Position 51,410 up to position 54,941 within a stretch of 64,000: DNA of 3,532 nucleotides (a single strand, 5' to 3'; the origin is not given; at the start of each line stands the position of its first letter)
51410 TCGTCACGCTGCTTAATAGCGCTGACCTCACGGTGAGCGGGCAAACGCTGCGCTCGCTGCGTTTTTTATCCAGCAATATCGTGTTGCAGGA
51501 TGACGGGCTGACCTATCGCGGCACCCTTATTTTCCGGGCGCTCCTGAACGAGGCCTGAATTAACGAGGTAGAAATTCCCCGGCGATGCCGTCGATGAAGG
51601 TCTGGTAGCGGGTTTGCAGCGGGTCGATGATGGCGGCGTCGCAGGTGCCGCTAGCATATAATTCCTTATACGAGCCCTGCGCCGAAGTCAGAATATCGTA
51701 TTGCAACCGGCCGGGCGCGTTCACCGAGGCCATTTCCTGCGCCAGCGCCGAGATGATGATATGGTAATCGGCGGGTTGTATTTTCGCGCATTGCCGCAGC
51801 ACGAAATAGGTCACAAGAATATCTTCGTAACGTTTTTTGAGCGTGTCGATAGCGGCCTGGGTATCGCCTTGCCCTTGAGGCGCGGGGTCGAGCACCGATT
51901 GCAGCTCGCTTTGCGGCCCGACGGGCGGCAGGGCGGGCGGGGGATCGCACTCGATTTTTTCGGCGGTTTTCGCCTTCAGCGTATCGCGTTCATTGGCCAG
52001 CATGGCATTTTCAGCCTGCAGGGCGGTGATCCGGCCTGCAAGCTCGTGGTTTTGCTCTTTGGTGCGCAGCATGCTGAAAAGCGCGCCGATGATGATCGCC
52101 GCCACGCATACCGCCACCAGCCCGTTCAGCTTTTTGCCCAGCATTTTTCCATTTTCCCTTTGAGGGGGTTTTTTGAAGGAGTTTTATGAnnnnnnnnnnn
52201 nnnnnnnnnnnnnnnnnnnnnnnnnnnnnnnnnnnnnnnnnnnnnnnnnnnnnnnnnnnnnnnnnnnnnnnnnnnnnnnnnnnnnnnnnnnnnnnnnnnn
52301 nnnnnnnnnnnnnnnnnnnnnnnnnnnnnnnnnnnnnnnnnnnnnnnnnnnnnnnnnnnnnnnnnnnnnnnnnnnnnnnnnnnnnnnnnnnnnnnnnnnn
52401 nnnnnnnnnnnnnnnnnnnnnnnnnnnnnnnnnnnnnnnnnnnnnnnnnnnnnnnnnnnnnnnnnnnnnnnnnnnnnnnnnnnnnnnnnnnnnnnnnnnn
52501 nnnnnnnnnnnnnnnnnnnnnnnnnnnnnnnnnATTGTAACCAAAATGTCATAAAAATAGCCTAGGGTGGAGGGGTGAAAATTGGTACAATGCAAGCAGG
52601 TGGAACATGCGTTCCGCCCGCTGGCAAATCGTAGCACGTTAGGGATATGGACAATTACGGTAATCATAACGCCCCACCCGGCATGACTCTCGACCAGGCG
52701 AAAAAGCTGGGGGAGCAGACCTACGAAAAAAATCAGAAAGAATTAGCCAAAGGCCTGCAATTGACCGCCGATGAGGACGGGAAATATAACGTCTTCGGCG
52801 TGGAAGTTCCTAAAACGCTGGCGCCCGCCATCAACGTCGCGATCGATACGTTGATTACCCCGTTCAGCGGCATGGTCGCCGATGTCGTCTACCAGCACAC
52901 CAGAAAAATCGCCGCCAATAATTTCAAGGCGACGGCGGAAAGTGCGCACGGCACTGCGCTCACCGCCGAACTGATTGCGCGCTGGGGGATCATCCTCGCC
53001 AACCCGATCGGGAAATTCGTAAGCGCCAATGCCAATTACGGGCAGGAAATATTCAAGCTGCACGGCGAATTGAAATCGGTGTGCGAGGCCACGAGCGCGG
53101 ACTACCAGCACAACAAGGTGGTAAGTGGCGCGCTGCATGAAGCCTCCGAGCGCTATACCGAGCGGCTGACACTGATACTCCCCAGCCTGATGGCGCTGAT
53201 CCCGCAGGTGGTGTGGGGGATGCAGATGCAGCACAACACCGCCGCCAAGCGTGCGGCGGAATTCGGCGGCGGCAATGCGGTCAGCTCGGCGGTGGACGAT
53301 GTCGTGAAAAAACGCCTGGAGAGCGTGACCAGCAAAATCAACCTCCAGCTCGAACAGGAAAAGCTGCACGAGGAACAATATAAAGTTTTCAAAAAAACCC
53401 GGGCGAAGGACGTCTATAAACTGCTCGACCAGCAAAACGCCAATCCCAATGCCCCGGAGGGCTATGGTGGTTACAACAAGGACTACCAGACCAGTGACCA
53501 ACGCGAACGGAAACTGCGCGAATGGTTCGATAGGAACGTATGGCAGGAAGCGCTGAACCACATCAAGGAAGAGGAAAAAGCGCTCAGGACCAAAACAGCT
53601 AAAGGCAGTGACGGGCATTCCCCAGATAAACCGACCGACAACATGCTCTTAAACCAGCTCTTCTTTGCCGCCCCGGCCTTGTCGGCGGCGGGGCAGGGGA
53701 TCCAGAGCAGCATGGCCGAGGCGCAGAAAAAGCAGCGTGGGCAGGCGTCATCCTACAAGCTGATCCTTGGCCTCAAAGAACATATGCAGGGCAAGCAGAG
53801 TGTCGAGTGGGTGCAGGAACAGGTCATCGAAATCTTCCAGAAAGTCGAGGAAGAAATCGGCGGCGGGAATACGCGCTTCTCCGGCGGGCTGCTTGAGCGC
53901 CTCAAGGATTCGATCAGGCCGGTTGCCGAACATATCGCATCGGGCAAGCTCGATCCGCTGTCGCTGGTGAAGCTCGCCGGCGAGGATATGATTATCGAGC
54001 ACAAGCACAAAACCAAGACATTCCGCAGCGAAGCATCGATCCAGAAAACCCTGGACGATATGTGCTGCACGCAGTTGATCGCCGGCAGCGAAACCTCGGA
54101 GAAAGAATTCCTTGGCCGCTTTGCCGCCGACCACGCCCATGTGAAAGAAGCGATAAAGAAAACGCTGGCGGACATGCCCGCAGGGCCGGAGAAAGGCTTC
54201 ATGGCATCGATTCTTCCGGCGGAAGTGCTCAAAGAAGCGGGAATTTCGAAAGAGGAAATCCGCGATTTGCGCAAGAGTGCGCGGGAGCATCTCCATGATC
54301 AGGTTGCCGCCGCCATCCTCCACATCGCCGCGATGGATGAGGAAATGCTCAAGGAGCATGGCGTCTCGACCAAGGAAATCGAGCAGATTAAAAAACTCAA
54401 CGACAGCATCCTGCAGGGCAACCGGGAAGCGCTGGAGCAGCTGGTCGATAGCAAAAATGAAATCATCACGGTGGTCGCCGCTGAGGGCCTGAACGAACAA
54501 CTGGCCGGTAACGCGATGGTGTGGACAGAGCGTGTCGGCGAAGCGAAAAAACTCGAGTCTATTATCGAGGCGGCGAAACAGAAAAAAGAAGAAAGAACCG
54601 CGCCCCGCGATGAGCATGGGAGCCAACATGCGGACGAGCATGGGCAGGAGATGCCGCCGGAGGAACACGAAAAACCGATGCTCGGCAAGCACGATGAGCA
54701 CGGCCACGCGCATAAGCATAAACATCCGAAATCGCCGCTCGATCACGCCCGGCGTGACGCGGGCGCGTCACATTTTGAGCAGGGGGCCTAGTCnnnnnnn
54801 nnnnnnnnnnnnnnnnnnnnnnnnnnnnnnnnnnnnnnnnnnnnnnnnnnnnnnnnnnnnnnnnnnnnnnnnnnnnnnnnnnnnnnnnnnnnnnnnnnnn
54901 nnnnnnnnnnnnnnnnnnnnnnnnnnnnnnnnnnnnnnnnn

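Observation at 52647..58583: Four-gene operon of large orphan proteins occupying the tape-measure position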

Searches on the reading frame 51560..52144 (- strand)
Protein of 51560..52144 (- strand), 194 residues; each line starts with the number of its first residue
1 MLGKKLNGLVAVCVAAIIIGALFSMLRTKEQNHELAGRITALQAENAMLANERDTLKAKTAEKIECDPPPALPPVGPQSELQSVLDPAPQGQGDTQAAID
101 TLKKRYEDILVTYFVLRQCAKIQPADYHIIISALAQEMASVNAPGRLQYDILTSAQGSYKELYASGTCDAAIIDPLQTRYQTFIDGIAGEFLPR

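Call 9: search_protein_families(library=pfam, proteins=[window:51560-52144:-], max_evalue=1)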
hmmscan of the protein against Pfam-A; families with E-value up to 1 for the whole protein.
window:51560-52144:- (194 aa): 9 families
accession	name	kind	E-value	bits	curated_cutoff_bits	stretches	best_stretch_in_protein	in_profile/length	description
PF10883.13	DUF2681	-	0.0096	16.7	28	1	5-56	3-52/90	Protein of unknown function (DUF2681)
PF04977.20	DivIC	-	0.013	15.7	28.9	1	15-59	2-46/80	Septum formation initiator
PF00170.26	bZIP_1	-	0.02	15.5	27.6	1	26-61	22-57/64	bZIP transcription factor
PF13747.11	DUF4164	-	0.035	15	27.2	1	21-61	23-63/89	Domain of unknown function (DUF4164)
PF06005.17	ZapB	-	0.055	14.4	31.5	1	29-58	31-60/71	Cell division protein ZapB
PF09589.15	HrpA_pilin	-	0.15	13.3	25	1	28-63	42-76/96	HrpA pilus formation protein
PF06698.16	DUF1192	-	0.16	12.6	25.5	1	33-60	23-50/58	Protein of unknown function (DUF1192)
PF14662.11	KASH_CCD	-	0.19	12.1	43.3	1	29-62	94-127/191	Coiled-coil region of CCDC155 or KASH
PF06305.16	LapA_dom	-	0.22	11.9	28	1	14-46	28-63/64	Lipopolysaccharide assembly protein A domain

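Call 96: search_protein_families(library=pfam, proteins=[window:51560-52144:-], max_evalue=0.001)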
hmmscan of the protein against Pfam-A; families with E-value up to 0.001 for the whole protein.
window:51560-52144:- (194 aa): 0 families

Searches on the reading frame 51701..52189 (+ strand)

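Call 6: search_protein_families(library=pfam, proteins=[window:51701-52189:+], max_evalue=0.01)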
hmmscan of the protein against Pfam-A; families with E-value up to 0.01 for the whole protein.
window:51701-52189:+ (162 aa): 0 families

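Call 7: search_protein_families(library=phrogs, proteins=[window:51701-52189:+], max_evalue=0.01)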
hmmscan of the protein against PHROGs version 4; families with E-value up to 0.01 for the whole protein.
window:51701-52189:+ (162 aa): 0 families

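Call 9: search_protein_families(library=pfam, proteins=[window:51701-52189:+], max_evalue=1)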
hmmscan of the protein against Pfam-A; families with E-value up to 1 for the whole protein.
window:51701-52189:+ (162 aa): 1 family
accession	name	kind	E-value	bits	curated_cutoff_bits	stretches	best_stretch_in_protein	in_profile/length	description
PF04480.18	DUF559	-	0.051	13.9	20.6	1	85-137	28-77/109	Protein of unknown function (DUF559)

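Call 24: search_protein_families(library=ncbifam, proteins=[window:51701-52189:+], max_evalue=0.1)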
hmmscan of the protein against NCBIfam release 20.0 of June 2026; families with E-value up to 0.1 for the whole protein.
window:51701-52189:+ (162 aa): 0 families

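Call 79: search_protein_families(library=padloc, proteins=[window:51701-52186:+], max_evalue=0.1)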
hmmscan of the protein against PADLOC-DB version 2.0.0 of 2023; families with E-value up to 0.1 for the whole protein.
window:51701-52186:+ (162 aa): 0 families

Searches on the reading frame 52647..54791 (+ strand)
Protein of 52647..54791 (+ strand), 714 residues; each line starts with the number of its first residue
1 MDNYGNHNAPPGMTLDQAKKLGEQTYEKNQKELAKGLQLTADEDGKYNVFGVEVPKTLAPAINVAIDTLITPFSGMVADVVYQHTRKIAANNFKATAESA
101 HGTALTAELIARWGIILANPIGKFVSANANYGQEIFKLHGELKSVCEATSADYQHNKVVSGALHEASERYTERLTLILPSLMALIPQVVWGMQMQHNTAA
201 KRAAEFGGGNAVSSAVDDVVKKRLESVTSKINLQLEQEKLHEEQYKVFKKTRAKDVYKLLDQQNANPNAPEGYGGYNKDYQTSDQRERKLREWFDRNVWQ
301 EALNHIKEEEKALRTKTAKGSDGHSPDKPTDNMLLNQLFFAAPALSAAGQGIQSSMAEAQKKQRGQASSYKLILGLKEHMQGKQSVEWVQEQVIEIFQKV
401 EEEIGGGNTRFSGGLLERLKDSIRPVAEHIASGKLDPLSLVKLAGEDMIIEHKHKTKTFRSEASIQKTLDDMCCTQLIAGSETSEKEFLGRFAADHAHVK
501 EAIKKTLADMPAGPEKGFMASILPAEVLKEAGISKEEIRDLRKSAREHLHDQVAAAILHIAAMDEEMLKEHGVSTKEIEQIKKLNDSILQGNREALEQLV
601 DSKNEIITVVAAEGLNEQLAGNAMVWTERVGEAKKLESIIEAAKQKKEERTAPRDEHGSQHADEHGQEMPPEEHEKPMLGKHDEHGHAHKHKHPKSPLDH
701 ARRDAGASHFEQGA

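Call 4: search_protein_families(library=pfam, proteins=[window:52647-54791:+], max_evalue=0.1)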
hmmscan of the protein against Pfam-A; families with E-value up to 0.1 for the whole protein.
window:52647-54791:+ (714 aa): 3 families
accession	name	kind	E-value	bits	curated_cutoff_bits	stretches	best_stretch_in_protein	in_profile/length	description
PF13720.11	Acetyltransf_11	-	0.0047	17.7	24.5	0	559-603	14-58/82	Udp N-acetylglucosamine O-acyltransferase; Domain 2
PF22357.2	AF1548-like_C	-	0.044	14.3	23.9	0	562-583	29-50/56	AF1548-like, C-terminal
PF25296.1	Decapeptide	-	0.071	13.4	45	0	525-579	4-58/74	Decapeptide repeat region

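Call 5: search_protein_families(library=phrogs, proteins=[window:52647-54791:+], max_evalue=0.1)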
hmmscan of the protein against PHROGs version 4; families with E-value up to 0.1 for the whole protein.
window:52647-54791:+ (714 aa): 1 family
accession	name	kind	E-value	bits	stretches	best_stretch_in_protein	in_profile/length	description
phrog_7975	-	connector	0.047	14.2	0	207-269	85-137/182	tail terminator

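Call 24: search_protein_families(library=ncbifam, proteins=[window:52647-54791:+], max_evalue=0.1)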
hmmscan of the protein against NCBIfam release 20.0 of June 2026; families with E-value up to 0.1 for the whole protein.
window:52647-54791:+ (714 aa): 1 family
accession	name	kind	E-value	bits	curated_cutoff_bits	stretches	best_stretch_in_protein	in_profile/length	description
TIGR01942.1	pcnB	subfamily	0.068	12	305.65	0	221-290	325-395/425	polynucleotide adenylyltransferase PcnB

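Call 43: search_solved_structures(query=A2, max_evalue=1)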
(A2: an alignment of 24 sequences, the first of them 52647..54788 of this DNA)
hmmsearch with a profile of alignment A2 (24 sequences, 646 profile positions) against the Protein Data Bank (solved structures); distinct sequences matched with E-value up to 1: 0.

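Call 56: search_protein_representatives(protein=window:52647-54788:+)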
Query: 714 residues. Proteins with E-value up to 0.001 (for the whole library): 185; up to 1e-10: 96; up to 1e-30: 40. The best 150 are listed.
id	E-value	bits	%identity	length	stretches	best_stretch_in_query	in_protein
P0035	1.1e-217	741.5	54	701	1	5-692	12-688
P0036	6.8e-116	405.1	41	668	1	3-714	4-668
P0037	5.4e-115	402.1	37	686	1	6-680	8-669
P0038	9.6e-108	378.2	39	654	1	3-654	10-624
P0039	1.6e-97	344.4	37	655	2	342-649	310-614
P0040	1.9e-85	304.5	35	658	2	288-689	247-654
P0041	3.7e-78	280.4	36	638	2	342-667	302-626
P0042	5.7e-78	279.8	34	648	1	3-656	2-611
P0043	9.2e-67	242.8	31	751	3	377-697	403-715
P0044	3.1e-63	231.1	31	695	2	8-383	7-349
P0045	9.1e-63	229.6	32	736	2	399-673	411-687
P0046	2.2e-58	215.1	32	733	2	24-380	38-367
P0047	1.9e-55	205.3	32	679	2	406-647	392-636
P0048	1.4e-52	195.9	31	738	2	386-704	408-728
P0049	1.5e-51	192.5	32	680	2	378-656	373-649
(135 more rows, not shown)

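Call 68: search_dna_similar(query=window:52647-54788:+, collection=phages, mode=protein, max_evalue=0.01, max_rows=10)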
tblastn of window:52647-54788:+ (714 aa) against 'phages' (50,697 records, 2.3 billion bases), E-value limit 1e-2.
No match.

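Call 72: predict_structure(alignment_id=A7)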
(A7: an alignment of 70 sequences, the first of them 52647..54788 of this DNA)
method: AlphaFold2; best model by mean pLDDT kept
length: 714 residues; sequences in the alignment: 70
mean_pLDDT: 82.4   pTM: 0.67
mean pLDDT of the five models: 82.4, 81.3, 80.0, 79.1, 78.4
residues with pLDDT >= 90: 358; 70-90: 216; 50-70: 66; < 50: 74
segments of 3 or more residues with pLDDT < 50: 1-9, 274-277, 324-326, 659-714
pLDDT, mean of each block of 10 residues (from residue 1): 46 72 78 76 79 80 66 68 91 93 89 83 86 94 93 97 94 88 80 86 77 62 74 82 93 92 74 51 86 95 87 74 50 68 76 86 91 96 95 97 78 95 97 95 97 93 96 80 92 95 96 95 95 94 94 97 97 97 97 93 93 97 96 96 93 63 45 43 41 40 41 41
secondary structure, 60 per line:
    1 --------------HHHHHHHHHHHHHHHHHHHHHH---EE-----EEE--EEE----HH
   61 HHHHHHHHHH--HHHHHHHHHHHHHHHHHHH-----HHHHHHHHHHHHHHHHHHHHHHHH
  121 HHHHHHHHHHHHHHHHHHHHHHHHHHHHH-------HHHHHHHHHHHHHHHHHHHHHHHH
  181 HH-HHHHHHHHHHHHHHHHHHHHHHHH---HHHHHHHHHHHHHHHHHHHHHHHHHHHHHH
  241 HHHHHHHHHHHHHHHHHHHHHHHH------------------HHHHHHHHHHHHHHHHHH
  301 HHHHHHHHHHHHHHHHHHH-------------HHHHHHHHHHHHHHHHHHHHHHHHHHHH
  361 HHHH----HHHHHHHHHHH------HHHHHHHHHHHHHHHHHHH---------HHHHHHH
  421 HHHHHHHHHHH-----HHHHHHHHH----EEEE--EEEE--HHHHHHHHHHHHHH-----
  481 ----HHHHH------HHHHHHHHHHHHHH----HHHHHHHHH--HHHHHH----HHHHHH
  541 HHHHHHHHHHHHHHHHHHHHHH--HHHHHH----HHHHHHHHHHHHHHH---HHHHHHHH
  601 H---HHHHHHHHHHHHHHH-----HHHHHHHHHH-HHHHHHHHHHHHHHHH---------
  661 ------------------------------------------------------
elements in order (helices of 4 or more, strands of 3 or more residues): H15-36 E47-49 E52-54 H59-70 H73-91 H97-149 H157-182 H184-207 H211-264 H283-319 H333-364 H369-379 H386-404 H414-431 H437-445 E450-453 E456-459 H462-475 H485-489 H496-509 H514-522 H525-530 H535-562 H565-570 H575-589 H593-601 H605-619 H625-634 H636-651

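Call 77: fold_search(model_id=the predicted structure, library=pdb)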
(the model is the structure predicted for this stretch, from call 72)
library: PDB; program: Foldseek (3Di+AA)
matches with E <= 10: 45; with E <= 0.001: 0
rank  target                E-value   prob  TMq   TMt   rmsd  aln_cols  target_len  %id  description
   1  7zr1_D                1.3e+00  0.03  0.07  0.06  84.8       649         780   11  Chaetomium thermophilum Mre11-Rad50-Nbs1 complex bound to ATPyS (composite structure) (released 2023-01-11)
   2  8pm6                  2.1e+00  0.05  0.11  0.09  38.0       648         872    9  Human bile salt export pump (BSEP) in complex with inhibitor GBM in nanodiscs (released 2023-11-22)
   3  9dbf                  2.4e+00  0.03  0.06  0.11  28.6       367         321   14  Zn-Bound Structure of a Single-Chain Tet4 Variant with an L42W Mutation (released 2025-08-06)
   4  7wvv_R                3.7e+00  0.02  0.06  0.11  20.8       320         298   10  Cryo-EM structure of the human formyl peptide receptor 2 in complex with fMLFII and Gi2 (released 2022-04-13)
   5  3vkh_B                4.2e+00  0.03  0.10  0.04  34.7       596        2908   12  X-ray structure of a functional full-length dynein motor domain (released 2012-03-14)
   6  9vrc                  4.3e+00  0.04  0.13  0.12  39.7       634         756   11  Cryo-EM structure of Oryza sativa multidrug resistance protein 5 (MRP5) (released 2026-04-01)
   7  7wvw_R                4.5e+00  0.02  0.06  0.12  25.3       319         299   11  Cryo-EM structure of the human formyl peptide receptor 2 in complex with fMYFINILTL and Gi2 (released 2022-04-13)
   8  7za2_A                4.5e+00  0.01  0.06  0.08  26.8       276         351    9  GPC3-Unc5D octamer structure and role in cell migration (released 2022-11-02)
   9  8r96_D                4.7e+00  0.05  0.11  0.20  20.0       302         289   12  Crystal structure of the cryorhodopsin CryoR2 at pH 4.6, type A crystals (released 2024-12-11)
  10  2f93_MODEL_1_A        4.7e+00  0.04  0.10  0.18  20.1       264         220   12  K Intermediate Structure of Sensory Rhodopsin II/Transducer Complex in Combination with the Ground State Struc (released 2006-03-07)
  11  8j07_n9               4.7e+00  0.02  0.08  0.02  41.1       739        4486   12  96nm repeat of human respiratory doublet microtubule and associated axonemal complexes (released 2023-07-26)
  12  6rlb_A                4.7e+00  0.01  0.07  0.06  49.0       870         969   12  Structure of the dynein-2 complex; tail domain (released 2019-08-28)
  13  7zdb_C                4.9e+00  0.02  0.05  0.06  30.8       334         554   11  IF(heme/bound) conformation of CydDC in ADP+Pi(CydC)/ATP(CydD) bound state (Dataset-2) (released 2023-04-19)
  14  6sc2_A                4.9e+00  0.01  0.07  0.02  49.5       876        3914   12  Structure of the dynein-2 complex; IFT-train bound model (released 2019-09-04)
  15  7zda_C                5.1e+00  0.02  0.06  0.07  31.4       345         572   10  IF(apo/asym) conformation of CydDC in ADP+Pi(CydC)/ATP(CydD) bound state (Dataset-2) (released 2023-04-19)
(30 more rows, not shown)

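Call 78: fold_search(model_id=the predicted structure, library=viral)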
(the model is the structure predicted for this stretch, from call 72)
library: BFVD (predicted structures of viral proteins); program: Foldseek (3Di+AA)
matches with E <= 10: 94; with E <= 0.001: 0
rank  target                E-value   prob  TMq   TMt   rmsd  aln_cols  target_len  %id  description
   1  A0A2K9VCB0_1          1.4e-01  0.15  0.11  0.09  33.5       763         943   12  Tail length tape-measure protein [Lactobacillus phage Nyseid]
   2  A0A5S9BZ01            1.4e-01  0.10  0.07  0.05  54.3       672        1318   12  DNA repair exonuclease [Tenacibaculum phage PTm1]
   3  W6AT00                1.4e-01  0.16  0.12  0.08  35.4       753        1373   12  (no name in the UniProt tables at hand)
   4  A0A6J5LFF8            1.5e-01  0.10  0.07  0.06  38.0       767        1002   13  Uncharacterized protein [uncultured Caudovirales phage]
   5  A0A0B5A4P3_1          2.8e-01  0.13  0.11  0.10  33.3       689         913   12  (no name in the UniProt tables at hand)
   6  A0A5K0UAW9            4.7e-01  0.08  0.08  0.05  46.7       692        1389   10  DNA repair exonuclease [Yasminevirus sp. GU-2018]
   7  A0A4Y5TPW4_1          5.8e-01  0.08  0.10  0.07  33.2       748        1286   11  (no name in the UniProt tables at hand)
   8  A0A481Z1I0            6.6e-01  0.08  0.09  0.07  49.0       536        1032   10  Uncharacterized protein [Mimivirus LCMiAC02]
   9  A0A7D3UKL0            1.1e+00  0.04  0.07  0.07  51.0       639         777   10  (no name in the UniProt tables at hand)
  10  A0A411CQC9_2          1.1e+00  0.04  0.07  0.07  49.7       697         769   15  Tape measure protein [Arthrobacter phage Sonali]
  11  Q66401                1.2e+00  0.15  0.07  0.14  28.5       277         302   11  C/X fusion protein [Duck hepatitis B virus]
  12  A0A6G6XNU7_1          1.2e+00  0.03  0.08  0.05  48.9       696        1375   12  (no name in the UniProt tables at hand)
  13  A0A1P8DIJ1            1.2e+00  0.04  0.06  0.06  47.6       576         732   12  (no name in the UniProt tables at hand)
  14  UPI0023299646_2       1.4e+00  0.05  0.08  0.06  62.8       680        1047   11  (no name look-up for this kind of identifier)
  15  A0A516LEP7            1.5e+00  0.03  0.07  0.09  39.1       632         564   12  (no name in the UniProt tables at hand)
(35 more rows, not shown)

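Call 79: search_protein_families(library=padloc, proteins=[window:52647-54788:+], max_evalue=0.1)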
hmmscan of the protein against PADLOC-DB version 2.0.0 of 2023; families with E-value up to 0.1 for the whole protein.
window:52647-54788:+ (714 aa): 0 families

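Call 92: search_protein_families(library=pfam, alignment_id=A2, max_evalue=0.01)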
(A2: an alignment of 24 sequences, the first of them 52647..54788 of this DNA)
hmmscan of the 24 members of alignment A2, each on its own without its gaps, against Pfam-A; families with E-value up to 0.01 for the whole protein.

A. member 1, window:52647-54788:+ (714 aa): 1 family
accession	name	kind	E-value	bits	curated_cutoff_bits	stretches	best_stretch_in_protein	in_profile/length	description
PF13720.11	Acetyltransf_11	-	0.0047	17.7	24.5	0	559-603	14-58/82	Udp N-acetylglucosamine O-acyltransferase; Domain 2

B. families by the number of members that match (of 24 scanned): 3 families
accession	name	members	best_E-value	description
PF02609.21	Exonuc_VII_S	1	0.00079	Exonuclease VII small subunit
PF25317.1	SAM_SMF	1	0.0027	SMF/DprA SAM domain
PF13720.11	Acetyltransf_11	1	0.0047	Udp N-acetylglucosamine O-acyltransferase; Domain 2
